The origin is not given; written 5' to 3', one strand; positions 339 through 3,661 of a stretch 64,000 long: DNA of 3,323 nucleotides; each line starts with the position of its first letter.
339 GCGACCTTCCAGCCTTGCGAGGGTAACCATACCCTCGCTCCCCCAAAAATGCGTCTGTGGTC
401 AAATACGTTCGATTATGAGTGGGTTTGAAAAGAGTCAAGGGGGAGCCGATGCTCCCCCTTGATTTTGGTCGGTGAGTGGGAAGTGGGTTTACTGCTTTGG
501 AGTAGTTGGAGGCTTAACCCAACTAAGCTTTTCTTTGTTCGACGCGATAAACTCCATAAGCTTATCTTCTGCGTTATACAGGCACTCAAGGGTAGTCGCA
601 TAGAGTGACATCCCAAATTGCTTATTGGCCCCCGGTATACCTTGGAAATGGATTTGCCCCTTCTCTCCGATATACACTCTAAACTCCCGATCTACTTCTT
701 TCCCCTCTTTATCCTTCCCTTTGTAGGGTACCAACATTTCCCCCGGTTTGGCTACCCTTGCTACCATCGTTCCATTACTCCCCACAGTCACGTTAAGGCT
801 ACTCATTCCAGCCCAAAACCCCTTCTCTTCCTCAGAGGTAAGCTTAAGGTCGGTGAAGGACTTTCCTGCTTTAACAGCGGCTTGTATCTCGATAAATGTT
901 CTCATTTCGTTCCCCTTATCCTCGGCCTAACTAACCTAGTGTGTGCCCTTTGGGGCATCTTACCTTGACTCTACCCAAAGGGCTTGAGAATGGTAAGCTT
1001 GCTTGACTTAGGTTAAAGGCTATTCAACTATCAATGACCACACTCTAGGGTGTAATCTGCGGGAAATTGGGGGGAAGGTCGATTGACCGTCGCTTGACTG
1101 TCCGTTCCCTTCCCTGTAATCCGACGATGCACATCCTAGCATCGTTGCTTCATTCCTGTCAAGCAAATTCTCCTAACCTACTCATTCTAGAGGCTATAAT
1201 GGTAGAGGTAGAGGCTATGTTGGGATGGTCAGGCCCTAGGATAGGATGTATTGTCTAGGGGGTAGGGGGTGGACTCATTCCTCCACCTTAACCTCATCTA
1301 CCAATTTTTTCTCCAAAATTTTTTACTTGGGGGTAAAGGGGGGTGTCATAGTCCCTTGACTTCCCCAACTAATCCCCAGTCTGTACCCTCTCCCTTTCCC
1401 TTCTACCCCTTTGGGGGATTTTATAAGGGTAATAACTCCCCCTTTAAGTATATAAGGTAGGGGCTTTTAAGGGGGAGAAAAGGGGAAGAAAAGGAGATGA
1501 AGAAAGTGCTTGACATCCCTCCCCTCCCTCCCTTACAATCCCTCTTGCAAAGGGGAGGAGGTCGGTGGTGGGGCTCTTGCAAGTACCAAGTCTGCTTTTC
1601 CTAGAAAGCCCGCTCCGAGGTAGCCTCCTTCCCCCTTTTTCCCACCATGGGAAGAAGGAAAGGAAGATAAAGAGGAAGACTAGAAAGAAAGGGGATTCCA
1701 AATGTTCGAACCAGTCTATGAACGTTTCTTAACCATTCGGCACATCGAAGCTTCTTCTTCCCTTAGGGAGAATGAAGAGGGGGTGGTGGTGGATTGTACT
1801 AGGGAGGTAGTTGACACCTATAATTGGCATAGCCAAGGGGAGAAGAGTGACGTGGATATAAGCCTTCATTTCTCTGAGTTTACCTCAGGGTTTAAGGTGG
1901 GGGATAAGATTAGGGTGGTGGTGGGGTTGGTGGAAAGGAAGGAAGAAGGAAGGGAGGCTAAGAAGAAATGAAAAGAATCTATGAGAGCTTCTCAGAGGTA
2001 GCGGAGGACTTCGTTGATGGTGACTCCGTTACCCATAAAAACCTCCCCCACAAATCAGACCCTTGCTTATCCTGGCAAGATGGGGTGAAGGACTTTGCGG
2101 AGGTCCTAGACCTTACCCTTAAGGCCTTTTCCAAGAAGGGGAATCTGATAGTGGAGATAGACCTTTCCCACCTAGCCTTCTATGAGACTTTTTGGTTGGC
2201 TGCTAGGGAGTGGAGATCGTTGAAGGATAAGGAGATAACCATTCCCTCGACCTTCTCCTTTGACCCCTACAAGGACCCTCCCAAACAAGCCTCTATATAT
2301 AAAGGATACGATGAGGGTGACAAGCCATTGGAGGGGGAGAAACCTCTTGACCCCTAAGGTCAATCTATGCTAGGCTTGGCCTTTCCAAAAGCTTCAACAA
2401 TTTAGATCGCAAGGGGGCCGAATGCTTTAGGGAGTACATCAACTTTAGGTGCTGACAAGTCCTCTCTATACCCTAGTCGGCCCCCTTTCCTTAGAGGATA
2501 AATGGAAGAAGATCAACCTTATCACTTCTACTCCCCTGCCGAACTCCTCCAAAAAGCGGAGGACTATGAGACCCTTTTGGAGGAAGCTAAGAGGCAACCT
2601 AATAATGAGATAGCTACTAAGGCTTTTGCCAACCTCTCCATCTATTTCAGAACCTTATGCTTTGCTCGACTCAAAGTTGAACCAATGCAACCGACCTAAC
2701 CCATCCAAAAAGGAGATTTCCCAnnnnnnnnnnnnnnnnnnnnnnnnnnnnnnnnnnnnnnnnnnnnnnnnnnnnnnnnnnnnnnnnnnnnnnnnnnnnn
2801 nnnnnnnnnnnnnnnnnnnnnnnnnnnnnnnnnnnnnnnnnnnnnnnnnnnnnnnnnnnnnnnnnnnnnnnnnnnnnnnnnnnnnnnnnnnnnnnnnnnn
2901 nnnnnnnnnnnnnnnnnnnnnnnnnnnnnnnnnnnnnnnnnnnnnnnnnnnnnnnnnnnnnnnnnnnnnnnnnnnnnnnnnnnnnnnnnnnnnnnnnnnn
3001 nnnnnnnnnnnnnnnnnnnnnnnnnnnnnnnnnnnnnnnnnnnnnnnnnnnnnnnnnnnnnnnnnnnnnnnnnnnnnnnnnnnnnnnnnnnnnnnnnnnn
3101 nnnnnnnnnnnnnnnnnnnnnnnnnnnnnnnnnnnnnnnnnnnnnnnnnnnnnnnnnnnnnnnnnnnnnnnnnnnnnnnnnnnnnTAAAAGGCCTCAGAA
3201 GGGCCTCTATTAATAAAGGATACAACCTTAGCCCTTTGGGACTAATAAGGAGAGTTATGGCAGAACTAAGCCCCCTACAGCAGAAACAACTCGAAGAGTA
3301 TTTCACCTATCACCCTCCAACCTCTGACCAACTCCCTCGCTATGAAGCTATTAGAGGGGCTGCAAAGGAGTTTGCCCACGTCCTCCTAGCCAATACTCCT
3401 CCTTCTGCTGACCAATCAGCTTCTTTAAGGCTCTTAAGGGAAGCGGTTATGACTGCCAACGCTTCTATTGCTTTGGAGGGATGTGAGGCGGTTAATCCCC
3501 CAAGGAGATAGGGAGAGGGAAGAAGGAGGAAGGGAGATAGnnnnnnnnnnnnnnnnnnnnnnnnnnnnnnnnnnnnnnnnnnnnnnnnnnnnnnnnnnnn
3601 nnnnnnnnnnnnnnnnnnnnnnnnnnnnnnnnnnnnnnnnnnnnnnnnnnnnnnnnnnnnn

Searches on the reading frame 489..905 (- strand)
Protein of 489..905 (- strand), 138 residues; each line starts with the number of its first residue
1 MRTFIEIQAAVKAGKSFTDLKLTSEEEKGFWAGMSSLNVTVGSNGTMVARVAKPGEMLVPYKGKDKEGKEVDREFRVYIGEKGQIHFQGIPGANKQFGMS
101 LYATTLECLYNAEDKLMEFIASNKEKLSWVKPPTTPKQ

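Call 52: search_protein_families(library=pfam, alignment_id=A2, max_evalue=0.01)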
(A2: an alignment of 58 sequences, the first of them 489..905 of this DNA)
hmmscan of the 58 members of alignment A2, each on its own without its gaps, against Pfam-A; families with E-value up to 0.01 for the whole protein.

A. member 1, window:489-905:- (138 aa): 0 families

B. families by the number of members that match (of 58 scanned): 17 families
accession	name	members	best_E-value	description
PF00476.26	DNA_pol_A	1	1e-20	DNA polymerase family A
PF24175.2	SU10_adaptor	1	9.5e-18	SU10 adaptor protein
PF05970.20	PIF1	1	1.2e-16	PIF1-like helicase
PF00226.36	DnaJ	1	4.4e-16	DnaJ domain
PF19474.4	DUF6011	1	5.4e-14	Family of unknown function (DUF6011)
PF24729.2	Acb2_Tad1_hairpin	1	3.9e-13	Acb2/Tad1, hairpin domain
PF03167.25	UDG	1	1.3e-12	Uracil DNA glycosylase superfamily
PF13604.12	AAA_30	1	1.3e-10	AAA domain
PF01443.25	Viral_helicase1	1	7.4e-10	Viral superfamily 1 RNA helicase core domain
PF13245.12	AAA_19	1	5.5e-08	AAA domain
PF02689.20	Herpes_Helicase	1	1.3e-07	Helicase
PF13538.12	UvrD_C_2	1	2e-06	UvrD-like helicase C-terminal domain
PF13401.12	AAA_22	1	0.00012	AAA domain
PF10046.14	BLOC1_2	1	0.0037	Biogenesis of lysosome-related organelles complex-1 subunit 2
PF13173.12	AAA_14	1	0.0041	AAA domain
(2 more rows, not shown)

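Call 63: search_protein_families(library=pfam, proteins=[window:489-905:-], max_evalue=0.01)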
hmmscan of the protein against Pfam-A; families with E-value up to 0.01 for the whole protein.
window:489-905:- (138 aa): 0 families

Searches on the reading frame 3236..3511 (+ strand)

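Call 67: search_protein_families(library=pfam, proteins=[window:3236-3511:+], max_evalue=0.001)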
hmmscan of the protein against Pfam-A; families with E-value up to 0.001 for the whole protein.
window:3236-3511:+ (91 aa): 1 family
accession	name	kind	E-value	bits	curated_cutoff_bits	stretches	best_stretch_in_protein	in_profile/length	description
PF24729.2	Acb2_Tad1_hairpin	-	3.9e-13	49.8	27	1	24-79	1-57/58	Acb2/Tad1, hairpin domain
